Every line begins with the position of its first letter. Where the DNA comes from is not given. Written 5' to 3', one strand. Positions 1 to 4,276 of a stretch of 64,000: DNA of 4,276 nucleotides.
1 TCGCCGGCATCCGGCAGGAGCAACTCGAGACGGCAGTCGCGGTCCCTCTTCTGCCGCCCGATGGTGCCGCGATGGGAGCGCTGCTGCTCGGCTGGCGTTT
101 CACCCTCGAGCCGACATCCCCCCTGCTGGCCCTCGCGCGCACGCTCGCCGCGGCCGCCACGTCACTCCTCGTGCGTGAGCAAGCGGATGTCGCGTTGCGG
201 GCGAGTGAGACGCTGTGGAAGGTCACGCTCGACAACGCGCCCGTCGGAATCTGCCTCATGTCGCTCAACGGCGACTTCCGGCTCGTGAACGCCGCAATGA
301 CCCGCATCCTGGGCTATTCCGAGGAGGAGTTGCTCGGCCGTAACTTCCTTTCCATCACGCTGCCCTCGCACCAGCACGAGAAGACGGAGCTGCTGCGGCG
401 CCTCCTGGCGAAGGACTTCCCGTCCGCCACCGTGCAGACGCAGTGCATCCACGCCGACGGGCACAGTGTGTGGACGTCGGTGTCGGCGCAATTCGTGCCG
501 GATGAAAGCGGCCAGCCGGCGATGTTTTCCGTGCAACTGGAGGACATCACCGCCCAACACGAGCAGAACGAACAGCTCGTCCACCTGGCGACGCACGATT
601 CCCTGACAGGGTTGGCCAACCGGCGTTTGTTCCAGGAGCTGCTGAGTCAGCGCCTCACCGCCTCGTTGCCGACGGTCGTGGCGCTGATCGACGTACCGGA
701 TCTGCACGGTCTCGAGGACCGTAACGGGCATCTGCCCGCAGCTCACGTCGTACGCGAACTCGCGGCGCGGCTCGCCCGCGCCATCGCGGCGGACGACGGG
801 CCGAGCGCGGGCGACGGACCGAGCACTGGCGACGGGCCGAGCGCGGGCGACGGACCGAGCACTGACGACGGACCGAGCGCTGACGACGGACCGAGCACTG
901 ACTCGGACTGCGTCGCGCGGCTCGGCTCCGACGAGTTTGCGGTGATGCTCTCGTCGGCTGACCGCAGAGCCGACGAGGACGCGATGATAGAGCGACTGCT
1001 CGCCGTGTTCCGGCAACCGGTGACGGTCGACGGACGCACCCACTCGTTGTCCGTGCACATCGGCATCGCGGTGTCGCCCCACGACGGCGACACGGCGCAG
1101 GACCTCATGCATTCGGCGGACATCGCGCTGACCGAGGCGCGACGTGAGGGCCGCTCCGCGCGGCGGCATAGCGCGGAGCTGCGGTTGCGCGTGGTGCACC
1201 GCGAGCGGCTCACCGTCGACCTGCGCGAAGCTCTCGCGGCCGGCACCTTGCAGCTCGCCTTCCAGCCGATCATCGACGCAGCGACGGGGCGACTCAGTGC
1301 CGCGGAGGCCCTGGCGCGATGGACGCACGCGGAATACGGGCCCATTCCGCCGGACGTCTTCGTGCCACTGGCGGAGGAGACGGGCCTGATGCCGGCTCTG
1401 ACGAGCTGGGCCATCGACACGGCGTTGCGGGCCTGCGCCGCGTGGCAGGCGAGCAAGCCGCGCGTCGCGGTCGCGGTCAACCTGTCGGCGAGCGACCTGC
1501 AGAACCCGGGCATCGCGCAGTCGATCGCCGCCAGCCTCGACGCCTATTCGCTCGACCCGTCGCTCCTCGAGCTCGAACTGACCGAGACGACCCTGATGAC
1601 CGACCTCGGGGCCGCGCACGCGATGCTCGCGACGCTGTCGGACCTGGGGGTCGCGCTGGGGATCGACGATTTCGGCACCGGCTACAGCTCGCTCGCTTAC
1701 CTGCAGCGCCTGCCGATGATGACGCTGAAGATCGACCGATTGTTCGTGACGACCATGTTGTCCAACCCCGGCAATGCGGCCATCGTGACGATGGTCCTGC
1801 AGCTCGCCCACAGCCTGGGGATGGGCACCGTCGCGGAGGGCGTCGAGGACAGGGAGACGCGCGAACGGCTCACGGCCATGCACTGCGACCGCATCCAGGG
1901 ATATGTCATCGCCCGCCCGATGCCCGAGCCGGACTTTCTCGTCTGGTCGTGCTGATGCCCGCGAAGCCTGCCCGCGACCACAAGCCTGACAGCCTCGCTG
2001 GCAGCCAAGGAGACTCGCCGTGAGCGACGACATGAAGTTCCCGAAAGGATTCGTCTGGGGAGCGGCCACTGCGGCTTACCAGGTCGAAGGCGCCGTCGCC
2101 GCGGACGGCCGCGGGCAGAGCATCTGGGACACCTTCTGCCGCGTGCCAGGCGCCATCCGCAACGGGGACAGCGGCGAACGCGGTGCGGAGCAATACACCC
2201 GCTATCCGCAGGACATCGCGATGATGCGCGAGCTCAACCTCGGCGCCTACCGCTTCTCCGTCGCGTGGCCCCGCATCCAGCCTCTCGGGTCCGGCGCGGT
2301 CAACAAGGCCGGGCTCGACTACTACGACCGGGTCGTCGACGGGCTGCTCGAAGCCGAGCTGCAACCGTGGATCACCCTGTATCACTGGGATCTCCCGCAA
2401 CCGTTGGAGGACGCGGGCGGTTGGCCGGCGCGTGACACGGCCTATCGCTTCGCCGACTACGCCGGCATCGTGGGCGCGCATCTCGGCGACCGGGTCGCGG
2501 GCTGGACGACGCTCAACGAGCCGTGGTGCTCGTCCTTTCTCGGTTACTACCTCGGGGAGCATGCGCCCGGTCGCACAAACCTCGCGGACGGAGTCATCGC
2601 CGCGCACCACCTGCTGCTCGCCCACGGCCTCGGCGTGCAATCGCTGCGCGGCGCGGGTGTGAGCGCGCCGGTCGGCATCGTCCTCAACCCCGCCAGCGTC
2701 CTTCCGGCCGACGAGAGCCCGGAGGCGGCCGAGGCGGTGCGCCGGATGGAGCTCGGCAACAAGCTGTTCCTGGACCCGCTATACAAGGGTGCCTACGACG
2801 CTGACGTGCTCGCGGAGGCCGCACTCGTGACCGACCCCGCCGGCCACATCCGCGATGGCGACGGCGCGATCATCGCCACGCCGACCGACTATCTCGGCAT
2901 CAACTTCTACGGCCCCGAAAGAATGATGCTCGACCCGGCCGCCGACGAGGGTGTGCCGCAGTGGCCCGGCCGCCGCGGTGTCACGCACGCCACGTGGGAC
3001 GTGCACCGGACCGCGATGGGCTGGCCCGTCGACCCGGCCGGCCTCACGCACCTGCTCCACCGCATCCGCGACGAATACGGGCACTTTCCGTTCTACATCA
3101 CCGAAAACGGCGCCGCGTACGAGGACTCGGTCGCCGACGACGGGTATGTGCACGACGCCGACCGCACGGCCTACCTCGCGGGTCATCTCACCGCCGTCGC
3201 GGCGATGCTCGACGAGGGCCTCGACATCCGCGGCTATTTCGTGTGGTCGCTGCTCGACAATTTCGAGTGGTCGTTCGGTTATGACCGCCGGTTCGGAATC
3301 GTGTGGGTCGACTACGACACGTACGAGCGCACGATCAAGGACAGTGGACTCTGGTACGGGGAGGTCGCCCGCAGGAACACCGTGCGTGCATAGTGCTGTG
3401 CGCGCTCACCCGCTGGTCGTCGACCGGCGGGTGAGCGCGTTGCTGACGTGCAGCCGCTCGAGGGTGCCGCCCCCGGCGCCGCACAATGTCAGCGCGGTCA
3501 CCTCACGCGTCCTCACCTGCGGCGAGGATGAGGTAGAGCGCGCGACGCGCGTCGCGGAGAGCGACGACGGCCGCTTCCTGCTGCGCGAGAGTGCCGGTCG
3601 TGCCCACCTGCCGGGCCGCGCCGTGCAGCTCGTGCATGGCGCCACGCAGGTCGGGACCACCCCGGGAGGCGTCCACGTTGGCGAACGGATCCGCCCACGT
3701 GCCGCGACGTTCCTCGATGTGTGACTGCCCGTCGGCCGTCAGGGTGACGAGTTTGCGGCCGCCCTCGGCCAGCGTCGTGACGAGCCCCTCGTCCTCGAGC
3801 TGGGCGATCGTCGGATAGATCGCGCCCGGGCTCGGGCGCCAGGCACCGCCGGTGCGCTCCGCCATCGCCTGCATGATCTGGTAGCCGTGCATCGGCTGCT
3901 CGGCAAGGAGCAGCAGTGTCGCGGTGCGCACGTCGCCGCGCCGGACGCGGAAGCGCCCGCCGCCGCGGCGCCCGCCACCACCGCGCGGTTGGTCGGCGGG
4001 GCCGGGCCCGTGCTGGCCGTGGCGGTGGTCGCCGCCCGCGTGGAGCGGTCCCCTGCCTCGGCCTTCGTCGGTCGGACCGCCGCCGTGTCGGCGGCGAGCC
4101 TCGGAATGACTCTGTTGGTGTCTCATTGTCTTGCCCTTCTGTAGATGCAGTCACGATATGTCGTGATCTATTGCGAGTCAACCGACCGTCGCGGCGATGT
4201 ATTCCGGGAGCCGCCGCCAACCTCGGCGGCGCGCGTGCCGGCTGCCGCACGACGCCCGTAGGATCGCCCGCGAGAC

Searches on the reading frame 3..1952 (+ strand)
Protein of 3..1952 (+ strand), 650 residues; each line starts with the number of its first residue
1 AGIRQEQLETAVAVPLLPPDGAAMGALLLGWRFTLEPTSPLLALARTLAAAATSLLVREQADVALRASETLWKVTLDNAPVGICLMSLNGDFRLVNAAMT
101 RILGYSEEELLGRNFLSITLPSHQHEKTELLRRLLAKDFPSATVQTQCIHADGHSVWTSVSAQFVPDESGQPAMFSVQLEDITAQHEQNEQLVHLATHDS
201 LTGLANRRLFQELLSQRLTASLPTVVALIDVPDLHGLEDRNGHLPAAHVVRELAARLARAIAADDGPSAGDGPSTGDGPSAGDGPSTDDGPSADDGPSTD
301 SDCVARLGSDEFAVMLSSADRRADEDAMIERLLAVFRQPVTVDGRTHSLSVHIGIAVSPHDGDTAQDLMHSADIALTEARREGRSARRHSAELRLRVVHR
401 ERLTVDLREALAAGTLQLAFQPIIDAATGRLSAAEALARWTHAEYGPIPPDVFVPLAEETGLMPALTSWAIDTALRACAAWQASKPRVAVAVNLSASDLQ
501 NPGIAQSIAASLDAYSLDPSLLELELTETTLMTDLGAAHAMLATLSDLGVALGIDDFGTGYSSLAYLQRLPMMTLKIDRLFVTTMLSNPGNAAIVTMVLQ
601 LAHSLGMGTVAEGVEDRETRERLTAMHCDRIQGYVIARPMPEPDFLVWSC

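Call 64: search_protein_families(library=pfam, proteins=[window:3-1952:+], max_evalue=0.001)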
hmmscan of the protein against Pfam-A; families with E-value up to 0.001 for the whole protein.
window:3-1952:+ (650 aa): 7 families
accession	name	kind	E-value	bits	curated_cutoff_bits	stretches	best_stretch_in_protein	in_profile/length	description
PF00563.25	EAL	-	4.2e-70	236.2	31.3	1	406-639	3-236/236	EAL domain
PF00990.26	GGDEF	-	4.3e-28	98.6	23.8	2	300-385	72-160/161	Diguanylate cyclase, GGDEF domain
PF00989.32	PAS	-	2.2e-12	47.4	22.6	1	73-182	4-113/113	PAS fold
PF08448.16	PAS_4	-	1.3e-11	45.1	23.1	1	76-187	1-110/110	PAS fold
PF13426.13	PAS_9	-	1.3e-10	41.9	27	1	80-184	1-103/103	PAS domain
PF08447.18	PAS_3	-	1.5e-10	41.6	25.6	1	95-173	4-83/89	PAS fold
PF13188.13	PAS_8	-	3.8e-06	27.1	21.8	1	75-127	6-58/65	PAS domain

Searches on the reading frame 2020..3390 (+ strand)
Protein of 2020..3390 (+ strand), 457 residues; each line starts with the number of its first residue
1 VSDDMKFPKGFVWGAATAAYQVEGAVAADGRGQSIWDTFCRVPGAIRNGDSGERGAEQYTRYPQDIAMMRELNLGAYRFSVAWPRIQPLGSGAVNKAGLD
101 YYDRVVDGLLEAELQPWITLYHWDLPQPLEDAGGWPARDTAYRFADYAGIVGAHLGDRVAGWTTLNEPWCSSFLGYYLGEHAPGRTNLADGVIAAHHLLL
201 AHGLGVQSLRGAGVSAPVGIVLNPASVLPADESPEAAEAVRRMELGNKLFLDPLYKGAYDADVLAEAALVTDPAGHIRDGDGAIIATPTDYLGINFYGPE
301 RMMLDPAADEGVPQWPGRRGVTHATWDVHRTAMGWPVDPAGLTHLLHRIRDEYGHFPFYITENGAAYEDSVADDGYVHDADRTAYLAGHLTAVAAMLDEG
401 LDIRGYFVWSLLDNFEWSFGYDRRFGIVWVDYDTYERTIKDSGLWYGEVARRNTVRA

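Call 64: search_protein_families(library=pfam, proteins=[window:2020-3390:+], max_evalue=0.001)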
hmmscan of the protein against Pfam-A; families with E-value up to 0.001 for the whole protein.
window:2020-3390:+ (457 aa): 1 family
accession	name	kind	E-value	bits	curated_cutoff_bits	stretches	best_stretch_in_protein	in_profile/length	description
PF00232.24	Glyco_hydro_1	-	1.1e-149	499.1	22.6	1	6-454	4-452/453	Glycosyl hydrolase family 1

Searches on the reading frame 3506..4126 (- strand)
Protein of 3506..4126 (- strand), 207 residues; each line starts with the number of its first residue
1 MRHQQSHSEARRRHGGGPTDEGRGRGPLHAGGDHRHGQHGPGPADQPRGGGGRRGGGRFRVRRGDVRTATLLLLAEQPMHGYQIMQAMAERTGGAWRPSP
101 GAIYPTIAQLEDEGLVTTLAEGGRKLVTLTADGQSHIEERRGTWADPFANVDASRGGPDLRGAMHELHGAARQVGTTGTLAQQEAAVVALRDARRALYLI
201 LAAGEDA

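Call 64: search_protein_families(library=pfam, proteins=[window:3506-4126:-], max_evalue=0.001)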
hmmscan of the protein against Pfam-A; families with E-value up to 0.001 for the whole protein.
window:3506-4126:- (207 aa): 1 family
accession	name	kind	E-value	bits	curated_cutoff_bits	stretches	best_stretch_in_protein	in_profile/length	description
PF03551.20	PadR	-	4.1e-18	65.6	27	1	71-138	2-74/75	Transcriptional regulator PadR-like family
